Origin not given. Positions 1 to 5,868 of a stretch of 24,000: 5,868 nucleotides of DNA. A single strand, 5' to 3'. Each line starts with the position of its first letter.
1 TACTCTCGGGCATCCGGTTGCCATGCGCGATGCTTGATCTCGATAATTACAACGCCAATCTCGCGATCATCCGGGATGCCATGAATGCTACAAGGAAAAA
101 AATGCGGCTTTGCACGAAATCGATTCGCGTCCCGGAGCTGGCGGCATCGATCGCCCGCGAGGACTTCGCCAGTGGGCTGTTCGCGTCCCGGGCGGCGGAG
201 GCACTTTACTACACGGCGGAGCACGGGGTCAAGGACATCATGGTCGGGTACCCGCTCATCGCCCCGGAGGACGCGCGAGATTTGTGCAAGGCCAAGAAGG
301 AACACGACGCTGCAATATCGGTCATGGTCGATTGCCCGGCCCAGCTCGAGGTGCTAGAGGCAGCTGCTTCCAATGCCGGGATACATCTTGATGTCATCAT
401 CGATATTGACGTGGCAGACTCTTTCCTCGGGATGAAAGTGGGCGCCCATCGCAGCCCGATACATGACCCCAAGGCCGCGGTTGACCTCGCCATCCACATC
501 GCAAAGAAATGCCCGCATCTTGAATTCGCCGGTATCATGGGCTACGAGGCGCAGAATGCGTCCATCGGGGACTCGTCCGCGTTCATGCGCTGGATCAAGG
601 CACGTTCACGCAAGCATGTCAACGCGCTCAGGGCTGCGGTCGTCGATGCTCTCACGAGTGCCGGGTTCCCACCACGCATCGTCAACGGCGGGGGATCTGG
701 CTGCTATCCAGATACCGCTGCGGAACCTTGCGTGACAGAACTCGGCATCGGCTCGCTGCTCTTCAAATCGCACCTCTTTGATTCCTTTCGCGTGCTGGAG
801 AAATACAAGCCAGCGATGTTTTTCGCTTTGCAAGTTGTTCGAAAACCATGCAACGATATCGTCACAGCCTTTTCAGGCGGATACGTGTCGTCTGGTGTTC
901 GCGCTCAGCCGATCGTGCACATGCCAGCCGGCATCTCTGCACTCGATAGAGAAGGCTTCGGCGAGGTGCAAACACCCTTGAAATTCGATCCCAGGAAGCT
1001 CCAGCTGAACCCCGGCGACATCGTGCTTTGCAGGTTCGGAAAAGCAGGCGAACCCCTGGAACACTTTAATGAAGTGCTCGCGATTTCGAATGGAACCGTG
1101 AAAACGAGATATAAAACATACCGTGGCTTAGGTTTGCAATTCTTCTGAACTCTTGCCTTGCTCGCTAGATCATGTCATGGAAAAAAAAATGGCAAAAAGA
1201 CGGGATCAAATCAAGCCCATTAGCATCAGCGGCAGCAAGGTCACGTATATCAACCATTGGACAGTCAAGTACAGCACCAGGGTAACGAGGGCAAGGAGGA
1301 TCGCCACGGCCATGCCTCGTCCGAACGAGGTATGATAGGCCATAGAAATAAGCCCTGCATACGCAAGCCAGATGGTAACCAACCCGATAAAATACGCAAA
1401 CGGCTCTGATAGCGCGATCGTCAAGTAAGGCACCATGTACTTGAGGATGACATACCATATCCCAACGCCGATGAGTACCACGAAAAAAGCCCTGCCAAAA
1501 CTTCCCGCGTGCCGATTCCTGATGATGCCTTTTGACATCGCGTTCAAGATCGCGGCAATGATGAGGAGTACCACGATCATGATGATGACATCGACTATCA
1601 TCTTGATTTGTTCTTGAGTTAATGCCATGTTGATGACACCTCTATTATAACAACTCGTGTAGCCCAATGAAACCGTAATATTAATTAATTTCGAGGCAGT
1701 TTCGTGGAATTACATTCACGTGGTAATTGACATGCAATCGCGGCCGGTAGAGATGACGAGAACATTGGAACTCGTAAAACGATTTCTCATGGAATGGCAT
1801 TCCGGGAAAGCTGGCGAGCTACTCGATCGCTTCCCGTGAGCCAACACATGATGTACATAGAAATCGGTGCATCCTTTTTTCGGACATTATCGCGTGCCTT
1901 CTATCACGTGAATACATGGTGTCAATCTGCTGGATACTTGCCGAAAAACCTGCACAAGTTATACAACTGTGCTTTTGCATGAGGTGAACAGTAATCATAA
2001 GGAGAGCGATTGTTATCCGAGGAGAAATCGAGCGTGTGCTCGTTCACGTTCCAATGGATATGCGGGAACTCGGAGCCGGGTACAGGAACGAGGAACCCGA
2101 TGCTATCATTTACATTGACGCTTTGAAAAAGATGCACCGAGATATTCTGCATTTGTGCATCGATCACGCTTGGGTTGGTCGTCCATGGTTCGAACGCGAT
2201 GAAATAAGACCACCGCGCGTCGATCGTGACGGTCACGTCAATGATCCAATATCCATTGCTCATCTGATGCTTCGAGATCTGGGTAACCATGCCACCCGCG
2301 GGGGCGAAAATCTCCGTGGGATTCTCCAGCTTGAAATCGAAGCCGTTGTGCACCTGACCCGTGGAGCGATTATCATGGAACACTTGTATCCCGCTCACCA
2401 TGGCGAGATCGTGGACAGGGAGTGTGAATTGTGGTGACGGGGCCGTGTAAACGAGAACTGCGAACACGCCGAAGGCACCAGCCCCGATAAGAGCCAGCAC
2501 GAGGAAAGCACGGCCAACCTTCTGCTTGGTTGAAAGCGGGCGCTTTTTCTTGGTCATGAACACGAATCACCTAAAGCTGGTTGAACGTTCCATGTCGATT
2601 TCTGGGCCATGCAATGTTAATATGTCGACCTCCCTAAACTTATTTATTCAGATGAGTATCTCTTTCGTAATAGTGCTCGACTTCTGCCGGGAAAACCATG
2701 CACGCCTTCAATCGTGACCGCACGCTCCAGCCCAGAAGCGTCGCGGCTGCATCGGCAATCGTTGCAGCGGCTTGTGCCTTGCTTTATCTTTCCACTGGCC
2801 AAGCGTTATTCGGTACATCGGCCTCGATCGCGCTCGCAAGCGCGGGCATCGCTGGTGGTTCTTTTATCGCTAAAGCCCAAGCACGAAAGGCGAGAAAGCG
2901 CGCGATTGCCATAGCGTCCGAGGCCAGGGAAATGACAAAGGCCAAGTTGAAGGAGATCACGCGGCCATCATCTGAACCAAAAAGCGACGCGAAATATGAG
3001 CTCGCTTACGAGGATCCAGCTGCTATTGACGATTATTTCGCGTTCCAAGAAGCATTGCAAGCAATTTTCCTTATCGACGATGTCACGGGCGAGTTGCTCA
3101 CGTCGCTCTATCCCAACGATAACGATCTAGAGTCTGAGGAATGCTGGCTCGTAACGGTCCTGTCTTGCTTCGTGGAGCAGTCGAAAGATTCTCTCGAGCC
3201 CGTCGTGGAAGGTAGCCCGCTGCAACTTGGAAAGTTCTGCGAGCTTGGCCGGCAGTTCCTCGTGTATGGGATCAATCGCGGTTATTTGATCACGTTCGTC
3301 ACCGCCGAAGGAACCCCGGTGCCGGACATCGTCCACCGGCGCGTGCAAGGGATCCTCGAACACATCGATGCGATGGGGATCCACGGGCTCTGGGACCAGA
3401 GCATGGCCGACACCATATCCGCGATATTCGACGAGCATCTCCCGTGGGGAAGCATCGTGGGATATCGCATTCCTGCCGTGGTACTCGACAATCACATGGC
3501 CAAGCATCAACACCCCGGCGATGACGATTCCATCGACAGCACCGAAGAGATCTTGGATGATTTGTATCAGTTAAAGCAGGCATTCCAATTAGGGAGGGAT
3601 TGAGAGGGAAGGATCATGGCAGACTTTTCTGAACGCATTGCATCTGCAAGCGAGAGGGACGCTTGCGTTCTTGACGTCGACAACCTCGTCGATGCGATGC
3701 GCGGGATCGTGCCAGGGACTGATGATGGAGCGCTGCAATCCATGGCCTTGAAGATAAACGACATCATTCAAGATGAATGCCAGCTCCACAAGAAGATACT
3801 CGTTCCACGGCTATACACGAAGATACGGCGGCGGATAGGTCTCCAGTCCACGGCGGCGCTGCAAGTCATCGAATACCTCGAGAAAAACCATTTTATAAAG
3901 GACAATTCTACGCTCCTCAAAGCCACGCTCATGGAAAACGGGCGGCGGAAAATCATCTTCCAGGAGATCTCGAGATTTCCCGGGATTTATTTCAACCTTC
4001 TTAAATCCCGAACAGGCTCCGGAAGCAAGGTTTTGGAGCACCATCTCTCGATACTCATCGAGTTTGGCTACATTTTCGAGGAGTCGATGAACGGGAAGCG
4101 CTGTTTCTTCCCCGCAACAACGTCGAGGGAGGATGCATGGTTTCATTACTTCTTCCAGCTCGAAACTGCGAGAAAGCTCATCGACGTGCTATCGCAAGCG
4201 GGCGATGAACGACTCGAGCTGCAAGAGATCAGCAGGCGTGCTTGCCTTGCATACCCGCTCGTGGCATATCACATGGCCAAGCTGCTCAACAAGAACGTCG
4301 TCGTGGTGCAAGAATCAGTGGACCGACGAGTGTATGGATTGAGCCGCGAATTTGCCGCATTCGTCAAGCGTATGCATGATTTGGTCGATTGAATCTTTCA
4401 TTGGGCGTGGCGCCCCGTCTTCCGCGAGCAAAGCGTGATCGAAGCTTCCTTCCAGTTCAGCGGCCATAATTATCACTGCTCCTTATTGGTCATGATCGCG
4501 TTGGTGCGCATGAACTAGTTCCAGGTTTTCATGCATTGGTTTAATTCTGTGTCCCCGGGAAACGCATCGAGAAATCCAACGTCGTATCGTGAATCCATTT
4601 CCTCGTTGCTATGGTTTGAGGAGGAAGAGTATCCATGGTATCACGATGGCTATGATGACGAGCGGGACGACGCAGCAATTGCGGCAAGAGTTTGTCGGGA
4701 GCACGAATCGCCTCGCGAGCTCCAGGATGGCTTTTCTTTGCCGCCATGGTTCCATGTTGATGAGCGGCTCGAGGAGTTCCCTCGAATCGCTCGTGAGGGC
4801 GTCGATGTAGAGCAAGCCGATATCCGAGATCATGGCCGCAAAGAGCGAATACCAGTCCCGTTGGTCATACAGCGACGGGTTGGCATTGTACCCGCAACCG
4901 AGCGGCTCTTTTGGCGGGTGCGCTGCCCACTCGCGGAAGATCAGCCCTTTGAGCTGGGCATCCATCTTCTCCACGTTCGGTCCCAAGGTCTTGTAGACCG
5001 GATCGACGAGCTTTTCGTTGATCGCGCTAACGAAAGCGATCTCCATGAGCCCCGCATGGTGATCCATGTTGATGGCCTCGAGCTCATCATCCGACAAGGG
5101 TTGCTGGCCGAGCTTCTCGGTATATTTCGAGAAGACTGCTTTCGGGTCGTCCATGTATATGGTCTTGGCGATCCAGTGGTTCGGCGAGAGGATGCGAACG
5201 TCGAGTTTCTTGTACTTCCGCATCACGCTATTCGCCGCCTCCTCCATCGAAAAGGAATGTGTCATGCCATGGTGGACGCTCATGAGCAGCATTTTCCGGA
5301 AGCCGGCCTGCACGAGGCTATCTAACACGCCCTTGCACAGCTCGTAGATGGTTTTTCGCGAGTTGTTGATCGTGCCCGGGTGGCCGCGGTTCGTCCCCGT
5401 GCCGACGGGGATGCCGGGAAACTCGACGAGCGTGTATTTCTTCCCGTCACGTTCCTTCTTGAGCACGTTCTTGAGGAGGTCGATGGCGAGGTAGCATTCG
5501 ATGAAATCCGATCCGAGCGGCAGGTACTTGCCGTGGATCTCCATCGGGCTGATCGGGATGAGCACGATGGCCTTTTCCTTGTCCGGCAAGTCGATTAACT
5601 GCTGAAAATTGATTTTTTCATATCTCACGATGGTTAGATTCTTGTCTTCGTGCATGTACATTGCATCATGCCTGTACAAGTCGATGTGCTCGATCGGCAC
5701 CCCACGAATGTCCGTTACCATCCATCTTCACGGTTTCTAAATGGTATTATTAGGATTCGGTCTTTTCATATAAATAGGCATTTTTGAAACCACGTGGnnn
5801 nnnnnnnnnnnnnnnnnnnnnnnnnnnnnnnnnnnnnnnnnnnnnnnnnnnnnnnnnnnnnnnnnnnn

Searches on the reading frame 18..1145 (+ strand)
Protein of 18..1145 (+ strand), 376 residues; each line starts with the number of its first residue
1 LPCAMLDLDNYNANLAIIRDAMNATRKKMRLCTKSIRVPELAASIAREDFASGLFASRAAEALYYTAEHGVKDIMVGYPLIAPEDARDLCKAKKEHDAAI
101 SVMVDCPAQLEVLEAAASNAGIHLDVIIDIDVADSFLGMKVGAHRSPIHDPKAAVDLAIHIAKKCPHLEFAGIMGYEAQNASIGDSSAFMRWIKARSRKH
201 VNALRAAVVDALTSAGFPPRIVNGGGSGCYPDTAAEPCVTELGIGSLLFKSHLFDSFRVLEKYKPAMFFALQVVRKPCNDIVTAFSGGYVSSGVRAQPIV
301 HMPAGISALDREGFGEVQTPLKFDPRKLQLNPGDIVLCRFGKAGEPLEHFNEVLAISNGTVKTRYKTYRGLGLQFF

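Call 7: search_protein_families(library=pfam, proteins=[window:18-1145:+], max_evalue=0.01)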
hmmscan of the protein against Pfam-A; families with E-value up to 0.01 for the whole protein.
window:18-1145:+ (376 aa): 1 family
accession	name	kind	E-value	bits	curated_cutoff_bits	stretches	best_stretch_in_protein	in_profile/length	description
PF01168.26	Ala_racemase_N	-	1.4e-13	51.5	24.1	1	7-249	2-216/220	Alanine racemase, N-terminal domain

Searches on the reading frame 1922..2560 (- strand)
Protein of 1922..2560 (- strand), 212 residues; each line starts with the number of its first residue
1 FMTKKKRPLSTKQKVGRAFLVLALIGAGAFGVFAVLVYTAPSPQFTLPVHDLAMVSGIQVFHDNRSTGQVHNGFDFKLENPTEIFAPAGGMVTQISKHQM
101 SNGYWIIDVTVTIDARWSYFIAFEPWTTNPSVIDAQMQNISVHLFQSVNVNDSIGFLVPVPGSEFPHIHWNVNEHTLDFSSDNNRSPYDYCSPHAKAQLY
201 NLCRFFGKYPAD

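Call 7: search_protein_families(library=pfam, proteins=[window:1922-2560:-], max_evalue=0.01)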
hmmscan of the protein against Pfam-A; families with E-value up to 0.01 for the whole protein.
window:1922-2560:- (212 aa): 1 family
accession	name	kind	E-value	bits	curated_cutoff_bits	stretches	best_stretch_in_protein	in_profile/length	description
PF01551.29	Peptidase_M23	-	1.2e-06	29.1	28.7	1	70-107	2-38/96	Peptidase family M23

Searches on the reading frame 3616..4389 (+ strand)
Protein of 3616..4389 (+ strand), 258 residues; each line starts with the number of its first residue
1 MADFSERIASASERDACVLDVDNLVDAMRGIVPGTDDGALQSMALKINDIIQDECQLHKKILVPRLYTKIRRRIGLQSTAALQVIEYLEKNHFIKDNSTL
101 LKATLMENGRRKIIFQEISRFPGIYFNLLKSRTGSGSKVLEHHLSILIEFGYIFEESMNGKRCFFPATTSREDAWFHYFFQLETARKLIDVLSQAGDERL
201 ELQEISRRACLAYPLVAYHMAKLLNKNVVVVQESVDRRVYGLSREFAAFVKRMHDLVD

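Call 7: search_protein_families(library=pfam, proteins=[window:3616-4389:+], max_evalue=0.01)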
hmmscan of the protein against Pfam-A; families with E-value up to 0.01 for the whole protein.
window:3616-4389:+ (258 aa): 2 families
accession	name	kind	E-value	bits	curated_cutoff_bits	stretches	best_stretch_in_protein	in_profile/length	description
PF24266.1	HTH_HVO_0163_N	-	2.1e-09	37.7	31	1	110-170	3-63/70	HVO_0163, N-terminal HTH domain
PF13412.12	HTH_24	-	0.0053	16.7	21.9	0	183-229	3-47/48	Winged helix-turn-helix DNA-binding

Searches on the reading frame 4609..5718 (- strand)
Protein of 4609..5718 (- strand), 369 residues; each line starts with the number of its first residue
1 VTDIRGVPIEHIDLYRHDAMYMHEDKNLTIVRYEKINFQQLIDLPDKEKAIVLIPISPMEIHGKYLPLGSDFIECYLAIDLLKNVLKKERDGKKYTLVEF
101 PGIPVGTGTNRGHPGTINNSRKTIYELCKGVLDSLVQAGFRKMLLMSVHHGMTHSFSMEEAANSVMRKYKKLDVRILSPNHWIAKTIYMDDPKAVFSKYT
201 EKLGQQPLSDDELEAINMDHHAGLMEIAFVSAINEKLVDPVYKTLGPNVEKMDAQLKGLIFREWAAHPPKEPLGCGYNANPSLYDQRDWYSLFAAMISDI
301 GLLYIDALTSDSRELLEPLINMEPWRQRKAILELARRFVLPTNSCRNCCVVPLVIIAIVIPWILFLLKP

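Call 7: search_protein_families(library=pfam, proteins=[window:4609-5718:-], max_evalue=0.01)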
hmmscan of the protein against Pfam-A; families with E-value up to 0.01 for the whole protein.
window:4609-5718:- (369 aa): 1 family
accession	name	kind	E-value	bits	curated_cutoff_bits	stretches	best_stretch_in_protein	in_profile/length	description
PF02633.19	Creatininase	-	9.4e-26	91.1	31.3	1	37-242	4-182/238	Creatinine amidohydrolase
